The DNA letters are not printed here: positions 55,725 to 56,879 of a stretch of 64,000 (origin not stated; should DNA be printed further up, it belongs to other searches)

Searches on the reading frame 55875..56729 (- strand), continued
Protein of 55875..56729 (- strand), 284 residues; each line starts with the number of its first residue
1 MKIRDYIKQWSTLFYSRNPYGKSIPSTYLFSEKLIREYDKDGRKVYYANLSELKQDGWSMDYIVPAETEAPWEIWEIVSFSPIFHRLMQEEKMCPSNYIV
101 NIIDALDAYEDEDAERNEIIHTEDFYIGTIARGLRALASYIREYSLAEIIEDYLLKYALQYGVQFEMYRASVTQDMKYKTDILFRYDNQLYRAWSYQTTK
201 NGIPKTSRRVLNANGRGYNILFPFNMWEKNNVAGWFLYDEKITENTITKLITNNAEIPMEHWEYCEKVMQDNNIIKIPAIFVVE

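Call 46: search_solved_structures(query=A2, max_evalue=10, show_alignments=3)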
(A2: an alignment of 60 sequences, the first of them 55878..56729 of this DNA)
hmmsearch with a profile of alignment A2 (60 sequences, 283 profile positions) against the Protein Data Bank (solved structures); distinct sequences matched with E-value up to 10: 3.
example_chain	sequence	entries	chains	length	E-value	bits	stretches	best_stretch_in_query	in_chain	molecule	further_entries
8cwy_A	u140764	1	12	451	0.021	17.2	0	58-120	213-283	T32-15-1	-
8cws_A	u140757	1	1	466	0.027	16.9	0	59-120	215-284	F4132-2 Chain A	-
7yjw_A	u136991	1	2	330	1.3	11.3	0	25-64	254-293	Membrane protein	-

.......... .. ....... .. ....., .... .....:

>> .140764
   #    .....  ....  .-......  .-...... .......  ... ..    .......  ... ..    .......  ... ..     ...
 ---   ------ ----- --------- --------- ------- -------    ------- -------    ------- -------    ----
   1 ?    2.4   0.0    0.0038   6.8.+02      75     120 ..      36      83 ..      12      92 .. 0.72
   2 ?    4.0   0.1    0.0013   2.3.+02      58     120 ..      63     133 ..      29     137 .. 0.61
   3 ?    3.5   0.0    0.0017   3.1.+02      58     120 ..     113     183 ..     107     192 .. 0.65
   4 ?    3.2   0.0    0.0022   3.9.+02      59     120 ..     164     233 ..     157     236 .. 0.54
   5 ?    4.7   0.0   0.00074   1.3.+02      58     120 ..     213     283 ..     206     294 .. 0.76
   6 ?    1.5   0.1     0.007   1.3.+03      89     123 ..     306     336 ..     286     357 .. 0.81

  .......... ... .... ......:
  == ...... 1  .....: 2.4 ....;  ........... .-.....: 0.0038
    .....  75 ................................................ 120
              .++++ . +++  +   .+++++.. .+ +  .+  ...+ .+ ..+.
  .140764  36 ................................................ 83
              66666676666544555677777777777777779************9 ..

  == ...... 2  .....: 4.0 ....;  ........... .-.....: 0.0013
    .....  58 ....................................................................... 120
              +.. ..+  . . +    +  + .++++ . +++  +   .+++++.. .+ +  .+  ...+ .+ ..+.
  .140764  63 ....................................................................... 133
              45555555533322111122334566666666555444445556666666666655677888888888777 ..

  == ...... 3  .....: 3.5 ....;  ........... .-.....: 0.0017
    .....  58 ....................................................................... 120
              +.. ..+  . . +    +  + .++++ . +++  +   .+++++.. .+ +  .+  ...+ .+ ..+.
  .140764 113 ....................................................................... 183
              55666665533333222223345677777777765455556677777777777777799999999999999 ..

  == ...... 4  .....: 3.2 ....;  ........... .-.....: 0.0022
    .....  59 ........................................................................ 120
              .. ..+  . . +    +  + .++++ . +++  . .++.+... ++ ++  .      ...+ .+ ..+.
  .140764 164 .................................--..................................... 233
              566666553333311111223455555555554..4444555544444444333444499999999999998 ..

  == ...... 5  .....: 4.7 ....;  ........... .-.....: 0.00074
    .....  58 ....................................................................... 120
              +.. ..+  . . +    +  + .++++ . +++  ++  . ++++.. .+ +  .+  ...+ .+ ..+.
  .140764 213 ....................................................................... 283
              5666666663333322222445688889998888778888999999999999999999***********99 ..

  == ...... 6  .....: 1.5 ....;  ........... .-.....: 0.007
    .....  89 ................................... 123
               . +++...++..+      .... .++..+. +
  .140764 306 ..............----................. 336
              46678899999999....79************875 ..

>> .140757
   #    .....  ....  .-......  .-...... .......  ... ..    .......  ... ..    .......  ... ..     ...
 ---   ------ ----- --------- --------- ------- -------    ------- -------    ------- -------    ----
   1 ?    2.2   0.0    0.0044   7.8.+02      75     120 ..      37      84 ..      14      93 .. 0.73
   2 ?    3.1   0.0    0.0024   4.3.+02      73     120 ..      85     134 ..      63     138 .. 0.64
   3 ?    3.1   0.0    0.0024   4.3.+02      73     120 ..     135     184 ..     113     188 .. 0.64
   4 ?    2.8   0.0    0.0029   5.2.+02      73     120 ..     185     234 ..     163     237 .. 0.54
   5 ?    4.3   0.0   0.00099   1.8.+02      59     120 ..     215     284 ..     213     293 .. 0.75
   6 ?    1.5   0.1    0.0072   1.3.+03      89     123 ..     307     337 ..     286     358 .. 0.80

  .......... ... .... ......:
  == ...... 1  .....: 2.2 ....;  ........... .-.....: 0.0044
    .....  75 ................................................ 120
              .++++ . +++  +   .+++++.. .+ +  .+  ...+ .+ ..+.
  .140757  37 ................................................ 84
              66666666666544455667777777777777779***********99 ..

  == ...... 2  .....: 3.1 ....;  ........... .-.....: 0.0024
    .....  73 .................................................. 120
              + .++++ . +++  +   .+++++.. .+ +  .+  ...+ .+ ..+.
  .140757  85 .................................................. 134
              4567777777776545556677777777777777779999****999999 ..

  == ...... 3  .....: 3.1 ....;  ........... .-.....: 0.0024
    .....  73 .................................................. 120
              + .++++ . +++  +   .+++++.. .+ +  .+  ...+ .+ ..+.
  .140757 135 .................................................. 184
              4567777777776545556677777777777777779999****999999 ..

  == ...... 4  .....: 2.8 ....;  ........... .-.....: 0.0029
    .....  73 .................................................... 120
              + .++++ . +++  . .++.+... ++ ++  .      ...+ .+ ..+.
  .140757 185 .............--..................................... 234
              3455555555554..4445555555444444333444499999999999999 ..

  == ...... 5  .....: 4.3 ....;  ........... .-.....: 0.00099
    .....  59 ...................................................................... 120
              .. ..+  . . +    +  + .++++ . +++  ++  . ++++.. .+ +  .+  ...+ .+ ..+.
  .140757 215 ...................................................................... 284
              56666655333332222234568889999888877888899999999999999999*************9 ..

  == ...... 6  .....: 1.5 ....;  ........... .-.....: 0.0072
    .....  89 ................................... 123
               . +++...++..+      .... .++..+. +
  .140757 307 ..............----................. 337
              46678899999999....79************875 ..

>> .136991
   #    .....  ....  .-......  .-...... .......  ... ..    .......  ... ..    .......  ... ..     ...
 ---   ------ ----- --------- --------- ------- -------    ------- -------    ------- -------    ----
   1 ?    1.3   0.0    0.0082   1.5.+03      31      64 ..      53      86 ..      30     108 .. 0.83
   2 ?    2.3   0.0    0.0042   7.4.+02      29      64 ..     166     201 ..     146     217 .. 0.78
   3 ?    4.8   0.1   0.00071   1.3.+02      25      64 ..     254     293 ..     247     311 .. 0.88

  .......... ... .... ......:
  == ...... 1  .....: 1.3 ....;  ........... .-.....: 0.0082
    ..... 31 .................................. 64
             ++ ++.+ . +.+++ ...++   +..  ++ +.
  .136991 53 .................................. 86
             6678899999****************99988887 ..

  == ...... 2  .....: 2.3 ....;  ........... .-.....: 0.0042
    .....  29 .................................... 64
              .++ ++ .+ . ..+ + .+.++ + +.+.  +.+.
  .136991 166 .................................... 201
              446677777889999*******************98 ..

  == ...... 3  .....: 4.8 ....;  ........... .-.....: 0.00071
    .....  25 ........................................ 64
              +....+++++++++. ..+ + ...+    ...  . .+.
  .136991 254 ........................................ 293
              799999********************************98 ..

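Call 57: search_protein_families(library=phrogs, alignment_id=A2, max_evalue=0.01)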
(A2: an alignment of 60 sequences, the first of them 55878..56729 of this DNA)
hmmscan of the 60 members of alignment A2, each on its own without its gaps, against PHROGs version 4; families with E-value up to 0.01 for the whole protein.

A. member 1, window:55878-56729:- (284 aa): 0 families

B. families by the number of members that match (of 60 scanned): 6 families
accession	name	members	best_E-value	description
phrog_10512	-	1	0.00073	virion structural protein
phrog_14460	-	1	0.0043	-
phrog_29990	-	1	0.0054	-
phrog_8487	-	1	0.0061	-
phrog_27519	-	1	0.0077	-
phrog_14968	-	1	0.0085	-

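Call 60: find_encoding_contigs(protein=P0189, flank=8000, max_places=2)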
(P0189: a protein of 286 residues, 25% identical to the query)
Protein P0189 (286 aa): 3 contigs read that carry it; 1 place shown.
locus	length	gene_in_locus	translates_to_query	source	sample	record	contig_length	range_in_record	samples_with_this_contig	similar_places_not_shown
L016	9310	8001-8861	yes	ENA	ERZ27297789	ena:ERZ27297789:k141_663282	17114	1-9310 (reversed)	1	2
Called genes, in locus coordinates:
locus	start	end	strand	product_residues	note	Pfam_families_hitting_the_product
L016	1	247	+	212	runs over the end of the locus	PF07737:ATLF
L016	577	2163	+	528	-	-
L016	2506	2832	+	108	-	PF09643:YopX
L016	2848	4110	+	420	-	PF00596:Aldolase_II (weak)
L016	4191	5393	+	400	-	PF14199:DUF4317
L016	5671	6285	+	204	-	PF25680:Mom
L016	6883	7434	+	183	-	-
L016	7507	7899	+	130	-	-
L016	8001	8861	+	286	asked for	-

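Call 61: find_encoding_contigs(protein=P0197, flank=8000, max_places=2)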
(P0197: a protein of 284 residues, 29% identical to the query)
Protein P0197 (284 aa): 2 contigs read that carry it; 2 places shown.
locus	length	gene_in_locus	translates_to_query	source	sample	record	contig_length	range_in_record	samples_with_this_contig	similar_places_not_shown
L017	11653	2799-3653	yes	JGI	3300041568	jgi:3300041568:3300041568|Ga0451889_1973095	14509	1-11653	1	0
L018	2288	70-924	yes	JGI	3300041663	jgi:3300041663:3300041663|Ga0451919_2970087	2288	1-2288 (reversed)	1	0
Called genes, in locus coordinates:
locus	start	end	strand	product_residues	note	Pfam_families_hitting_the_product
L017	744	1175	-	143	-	-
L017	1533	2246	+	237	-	-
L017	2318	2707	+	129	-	PF04519:Bactofilin (weak)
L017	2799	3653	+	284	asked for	-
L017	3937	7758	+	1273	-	PF00404:Dockerin_1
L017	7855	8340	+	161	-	-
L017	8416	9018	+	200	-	PF01981:PTH2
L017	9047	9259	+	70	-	-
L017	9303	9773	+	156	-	-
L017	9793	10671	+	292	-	PF00303:Thymidylat_synt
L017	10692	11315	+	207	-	PF00186:DHFR_1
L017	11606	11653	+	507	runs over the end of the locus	PF14239:RRXRR, PF01844:HNH (weak), PF14279:HNH_5 (weak)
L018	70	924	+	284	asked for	-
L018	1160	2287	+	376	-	?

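Call 62: find_encoding_contigs(protein=P0008, flank=8000, max_places=2)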
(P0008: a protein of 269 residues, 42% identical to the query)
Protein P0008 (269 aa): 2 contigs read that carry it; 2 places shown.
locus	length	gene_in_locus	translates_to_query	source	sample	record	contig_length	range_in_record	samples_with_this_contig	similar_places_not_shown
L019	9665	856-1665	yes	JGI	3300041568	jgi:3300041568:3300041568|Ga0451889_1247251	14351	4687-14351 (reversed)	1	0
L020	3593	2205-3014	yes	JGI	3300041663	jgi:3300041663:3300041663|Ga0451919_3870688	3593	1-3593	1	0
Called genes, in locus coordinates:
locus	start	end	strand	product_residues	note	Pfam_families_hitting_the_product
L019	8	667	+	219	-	-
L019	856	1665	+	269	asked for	-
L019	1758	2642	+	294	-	PF06414:Zeta_toxin (faint), PF13671:AAA_33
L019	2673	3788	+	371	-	-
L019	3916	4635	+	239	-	PF00149:Metallophos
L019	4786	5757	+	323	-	-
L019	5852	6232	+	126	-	-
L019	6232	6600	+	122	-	-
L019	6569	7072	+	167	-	-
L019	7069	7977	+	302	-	-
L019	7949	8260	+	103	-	-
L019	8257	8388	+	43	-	-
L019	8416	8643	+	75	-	-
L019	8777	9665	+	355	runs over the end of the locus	-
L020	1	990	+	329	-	?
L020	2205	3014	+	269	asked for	-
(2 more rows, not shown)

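Call 72: search_protein_families(library=pfam, proteins=[L007:7326-7877:+, L008:7287-7856:+, L016:6883-7434:+, L016:7507-7899:+, L017:1533-2246:+, L017:2318-2707:+, L019:8-667:+, L019:1758-2642:+], max_evalue=0.05)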
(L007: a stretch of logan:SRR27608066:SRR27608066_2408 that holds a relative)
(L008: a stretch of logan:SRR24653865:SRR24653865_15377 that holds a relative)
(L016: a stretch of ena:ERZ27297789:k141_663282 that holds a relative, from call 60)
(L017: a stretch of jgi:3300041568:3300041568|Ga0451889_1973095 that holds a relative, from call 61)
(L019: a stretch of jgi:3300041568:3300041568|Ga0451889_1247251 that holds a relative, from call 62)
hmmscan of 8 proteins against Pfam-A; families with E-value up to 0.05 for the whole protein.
L007:7326-7877:+ (183 aa): 0 families

L008:7287-7856:+ (189 aa): 0 families

L016:6883-7434:+ (183 aa): 0 families

L016:7507-7899:+ (130 aa): 1 family
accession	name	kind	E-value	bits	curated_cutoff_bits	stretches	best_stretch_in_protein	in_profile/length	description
PF04519.19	Bactofilin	-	4e-05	24.2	27.9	1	72-128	12-71/98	Polymer-forming cytoskeletal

L017:1533-2246:+ (237 aa): 0 families

L017:2318-2707:+ (129 aa): 2 families
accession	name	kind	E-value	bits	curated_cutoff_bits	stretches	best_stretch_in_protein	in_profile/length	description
PF04519.19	Bactofilin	-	3.3e-06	27.7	27.9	1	70-127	11-71/98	Polymer-forming cytoskeletal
PF12888.12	Lipid_bd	-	0.022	15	25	1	9-50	76-118/141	Lipid-binding putative hydrolase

L019:8-667:+ (219 aa): 0 families

L019:1758-2642:+ (294 aa): 14 families
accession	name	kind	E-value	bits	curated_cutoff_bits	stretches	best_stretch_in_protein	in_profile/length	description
PF13671.12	AAA_33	-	3.2e-08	34.4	27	1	18-154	1-134/143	AAA domain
PF06414.18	Zeta_toxin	-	1.9e-05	24.7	22.3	1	17-74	17-80/199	Zeta toxin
PF13173.12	AAA_14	-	4.6e-05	23.9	27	1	17-86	3-69/129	AAA domain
PF20720.3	nSTAND3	-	8.1e-05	22.8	27.2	1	17-65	18-67/155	Novel STAND NTPase 3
PF13238.12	AAA_18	-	9.6e-05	23.3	29.4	1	20-88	2-80/128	AAA domain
PF08433.16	KTI12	-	0.00062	19.8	22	1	18-63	3-51/271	Chromatin associated protein KTI12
PF13401.12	AAA_22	-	0.0011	19.7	27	1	17-43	6-32/130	AAA domain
PF13207.12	AAA_17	-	0.0081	16.9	27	1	22-40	1-19/136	AAA domain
PF02492.25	cobW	-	0.018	15.1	20.7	1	18-49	2-34/180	CobW/HypB/UreG, nucleotide-binding domain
PF13521.12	AAA_28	-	0.024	15.3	27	0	20-39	3-22/164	AAA domain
PF07728.20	AAA_5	-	0.025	15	22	0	20-104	3-91/139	AAA domain (dynein-related subfamily)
PF01637.24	ATPase_2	-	0.025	14.8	33.2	1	16-58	20-65/225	ATPase domain predominantly from Archaea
PF13191.12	AAA_16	-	0.034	15.1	32.6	0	18-47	26-55/167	AAA ATPase domain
PF13245.12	AAA_19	-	0.039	14.6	25.1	0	16-36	11-31/134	AAA domain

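Call 73: predict_structure(alignment_id=A3)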
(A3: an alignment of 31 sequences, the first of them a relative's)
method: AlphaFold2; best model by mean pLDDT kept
length: 276 residues; sequences in the alignment: 31
mean_pLDDT: 90.9   pTM: 0.85
mean pLDDT of the five models: 90.9, 90.2, 89.6, 89.4, 88.7
residues with pLDDT >= 90: 204; 70-90: 59; 50-70: 7; < 50: 6
segments of 3 or more residues with pLDDT < 50: 271-276
pLDDT, mean of each block of 10 residues (from residue 1): 93 98 97 98 97 85 76 85 96 96 93 95 93 95 96 83 95 95 91 87 96 89 94 97 92 83 88 44
secondary structure, 60 per line:
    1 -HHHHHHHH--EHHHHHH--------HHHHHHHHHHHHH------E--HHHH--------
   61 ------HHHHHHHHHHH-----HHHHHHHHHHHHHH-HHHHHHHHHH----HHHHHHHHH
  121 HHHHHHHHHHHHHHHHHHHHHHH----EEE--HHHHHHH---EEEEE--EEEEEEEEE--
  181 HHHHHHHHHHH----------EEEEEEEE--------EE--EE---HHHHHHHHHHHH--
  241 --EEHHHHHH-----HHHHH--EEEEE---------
elements in order: H2-9 H13-18 H27-39 H49-52 H67-77 H83-96 H98-107 H112-143 E148-150 H153-159 E163-167 E170-178 H181-191 E202-209 H227-238 H245-250 H256-260 E263-267

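Call 87: find_related_loci(query=A4, collection=genome_contigs, flank=8000)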
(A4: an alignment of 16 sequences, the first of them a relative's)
Query A4 (276 aa) in genome_contigs; peptide patterns used: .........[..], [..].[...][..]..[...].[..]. (x = any residue, [..] = any of these).
93 stretches matched a pattern; 2 encode a relative of the query (tblastn E <= 1e-3); 2 distinct loci.
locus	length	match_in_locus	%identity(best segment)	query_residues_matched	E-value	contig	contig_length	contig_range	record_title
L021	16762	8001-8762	28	5-260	8e-28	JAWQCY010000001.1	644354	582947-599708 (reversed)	Coriobacteriaceae bacterium CM84B_73 LM_D8-4_BHI-SB_7-3_ID4_NODE_1, whole genome shotgun sequence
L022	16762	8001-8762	27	5-260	1e-26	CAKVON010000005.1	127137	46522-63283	MAG: uncultured Atopobiaceae bacterium isolate REFINED_METABAT215_TOP10_CONTIGS_1500_ASSEMBLY_K77_MERGED__Hadza_MoBio_ha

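Call 88: find_related_loci(query=A4, collection=viral_contigs, flank=8000)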
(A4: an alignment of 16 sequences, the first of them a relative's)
Query A4 (276 aa) in viral_contigs; peptide patterns used: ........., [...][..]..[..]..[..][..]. (x = any residue, [..] = any of these).
66 stretches matched a pattern, but none encodes a relative of the query by tblastn (E <= 1e-3).

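Call 91: search_protein_families(library=pfam, proteins=[L021:6452-7798:-, L021:5026-6309:-, L021:8779-9861:-, L021:4060-4665:-, L021:7854-8774:+, L022:6831-7862:+, L022:8788-10011:-, L022:10013-11095:-, L021:2830-4023:+, L021:12751-13890:-], max_evalue=0.001)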
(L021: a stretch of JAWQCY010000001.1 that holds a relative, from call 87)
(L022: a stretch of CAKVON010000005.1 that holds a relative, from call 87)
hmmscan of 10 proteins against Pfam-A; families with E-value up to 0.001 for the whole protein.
L021:6452-7798:- (448 aa): 1 family
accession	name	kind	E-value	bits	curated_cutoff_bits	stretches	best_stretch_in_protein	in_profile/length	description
PF02976.21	MutH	-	6.8e-39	132.3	23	2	58-160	1-103/103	DNA mismatch repair enzyme MutH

L021:5026-6309:- (427 aa): 1 family
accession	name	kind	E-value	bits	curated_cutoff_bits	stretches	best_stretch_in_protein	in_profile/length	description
PF00145.23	DNA_methylase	-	8.6e-51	173.7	22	1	5-420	1-323/324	C-5 cytosine-specific DNA methylase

L021:8779-9861:- (360 aa): 1 family
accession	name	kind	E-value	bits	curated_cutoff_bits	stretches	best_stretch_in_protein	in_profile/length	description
PF00145.23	DNA_methylase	-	2.5e-96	323.3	22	1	22-346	1-323/324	C-5 cytosine-specific DNA methylase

L021:4060-4665:- (201 aa): 1 family
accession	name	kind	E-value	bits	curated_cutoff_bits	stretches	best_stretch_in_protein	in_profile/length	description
PF01541.30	GIY-YIG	-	2.5e-06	28.1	22.6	1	114-194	3-78/78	GIY-YIG catalytic domain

L021:7854-8774:+ (306 aa): 0 families

L022:6831-7862:+ (343 aa): 1 family
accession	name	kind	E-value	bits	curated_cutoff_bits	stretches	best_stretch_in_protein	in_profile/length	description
PF13391.12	HNH_2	-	1.2e-09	38.3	21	1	240-288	1-65/66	HNH endonuclease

L022:8788-10011:- (407 aa): 1 family
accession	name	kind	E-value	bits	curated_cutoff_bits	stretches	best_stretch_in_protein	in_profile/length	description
PF09561.16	RE_HpaII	-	4.3e-53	181.3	25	1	37-406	1-359/359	HpaII restriction endonuclease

L022:10013-11095:- (360 aa): 1 family
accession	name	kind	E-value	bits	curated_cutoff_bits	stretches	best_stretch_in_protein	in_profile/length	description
PF00145.23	DNA_methylase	-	9.8e-97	324.7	22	1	22-346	1-323/324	C-5 cytosine-specific DNA methylase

L021:2830-4023:+ (397 aa): 1 family
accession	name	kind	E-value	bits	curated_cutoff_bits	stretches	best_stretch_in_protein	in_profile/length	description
PF00079.25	Serpin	-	5.9e-44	151.2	27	1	43-395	18-368/370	Serpin (serine protease inhibitor)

L021:12751-13890:- (379 aa): 4 families
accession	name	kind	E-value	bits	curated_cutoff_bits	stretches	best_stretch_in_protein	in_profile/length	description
PF00005.33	ABC_tran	-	1.6e-30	107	25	1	87-230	1-136/137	ABC transporter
PF13304.12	AAA_21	-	3.7e-09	37.5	27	0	99-139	1-32/304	AAA domain, putative AbiEii toxin, Type IV TA system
PF13732.12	DrrA1-3_C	-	9.8e-07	29.8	27.4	1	284-372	1-80/81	ATP-binding protein DrrA1-3-like, C-terminal domain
PF13476.12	AAA_23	-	6e-05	24.2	27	1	97-124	19-46/201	AAA domain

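Call 95: find_related_loci(query=A1, collection=metagenome_contigs, flank=6000)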
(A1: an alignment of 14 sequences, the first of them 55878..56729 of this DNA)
Query A1 (284 aa) in metagenome_contigs; peptide patterns used: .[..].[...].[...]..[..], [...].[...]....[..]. (x = any residue, [..] = any of these).
68 stretches matched a pattern; 3 encode a relative of the query (tblastn E <= 1e-3); 3 distinct loci.
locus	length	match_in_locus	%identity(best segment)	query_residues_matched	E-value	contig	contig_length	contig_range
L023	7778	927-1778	99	1-284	0e+0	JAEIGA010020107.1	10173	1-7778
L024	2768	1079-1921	55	1-283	8e-103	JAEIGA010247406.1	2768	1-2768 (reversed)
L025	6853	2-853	34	2-283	4e-51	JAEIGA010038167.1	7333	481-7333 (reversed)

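Call 100: search_dna_similar(query=P0037, collection=phages, mode=protein, max_evalue=0.001, max_rows=15)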
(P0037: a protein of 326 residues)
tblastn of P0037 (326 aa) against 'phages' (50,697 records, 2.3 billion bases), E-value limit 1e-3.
No match.

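Call 101: search_dna_similar(query=P0188, collection=phages, mode=protein, max_evalue=0.001, max_rows=15)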
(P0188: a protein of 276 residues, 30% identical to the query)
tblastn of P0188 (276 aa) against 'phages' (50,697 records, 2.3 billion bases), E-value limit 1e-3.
No match.

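Call 102: search_dna_similar(query=L021:7971-8771:+, collection=plasmids, mode=protein, max_evalue=0.001, max_rows=15)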
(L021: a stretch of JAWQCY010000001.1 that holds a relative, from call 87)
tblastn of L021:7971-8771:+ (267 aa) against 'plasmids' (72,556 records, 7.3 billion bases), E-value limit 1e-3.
No match.

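Call 106: find_related_loci(query=A6, collection=viral_contigs, flank=8000)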
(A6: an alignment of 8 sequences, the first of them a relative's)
Query A6 (326 aa) in viral_contigs; peptide patterns used: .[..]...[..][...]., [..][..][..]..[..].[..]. (x = any residue, [..] = any of these).
30 stretches matched a pattern; 3 encode a relative of the query (tblastn E <= 1e-3); 3 distinct loci.
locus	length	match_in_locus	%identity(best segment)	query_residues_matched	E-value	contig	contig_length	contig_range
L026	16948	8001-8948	31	3-314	1e-42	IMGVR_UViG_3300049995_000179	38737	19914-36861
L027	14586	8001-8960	31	6-320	1e-41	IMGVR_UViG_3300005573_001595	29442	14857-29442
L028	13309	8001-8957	45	2-321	6e-77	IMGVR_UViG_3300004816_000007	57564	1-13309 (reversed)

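Call 110: search_solved_structures(query=L027:7216-7956:+, max_evalue=1)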
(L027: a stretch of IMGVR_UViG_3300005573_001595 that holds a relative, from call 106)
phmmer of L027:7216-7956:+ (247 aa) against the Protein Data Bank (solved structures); distinct sequences matched with E-value up to 1: 0.

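Call 111: search_solved_structures(query=L027:8972-9382:-, max_evalue=0.01)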
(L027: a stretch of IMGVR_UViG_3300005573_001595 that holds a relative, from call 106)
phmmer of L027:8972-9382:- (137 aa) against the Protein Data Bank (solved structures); distinct sequences matched with E-value up to 0.01: 3.
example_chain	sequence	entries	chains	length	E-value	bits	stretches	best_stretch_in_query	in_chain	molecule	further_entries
1cw0_A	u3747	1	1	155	3e-15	59.6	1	2-122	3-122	PROTEIN (DNA MISMATCH ENDONUCLEASE)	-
1vsr_A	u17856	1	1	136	2e-12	50.5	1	21-122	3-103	PROTEIN (VSR ENDONUCLEASE)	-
1odg_A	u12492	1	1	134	3.7e-12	49.6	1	35-122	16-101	DNA MISMATCH ENDONUCLEASE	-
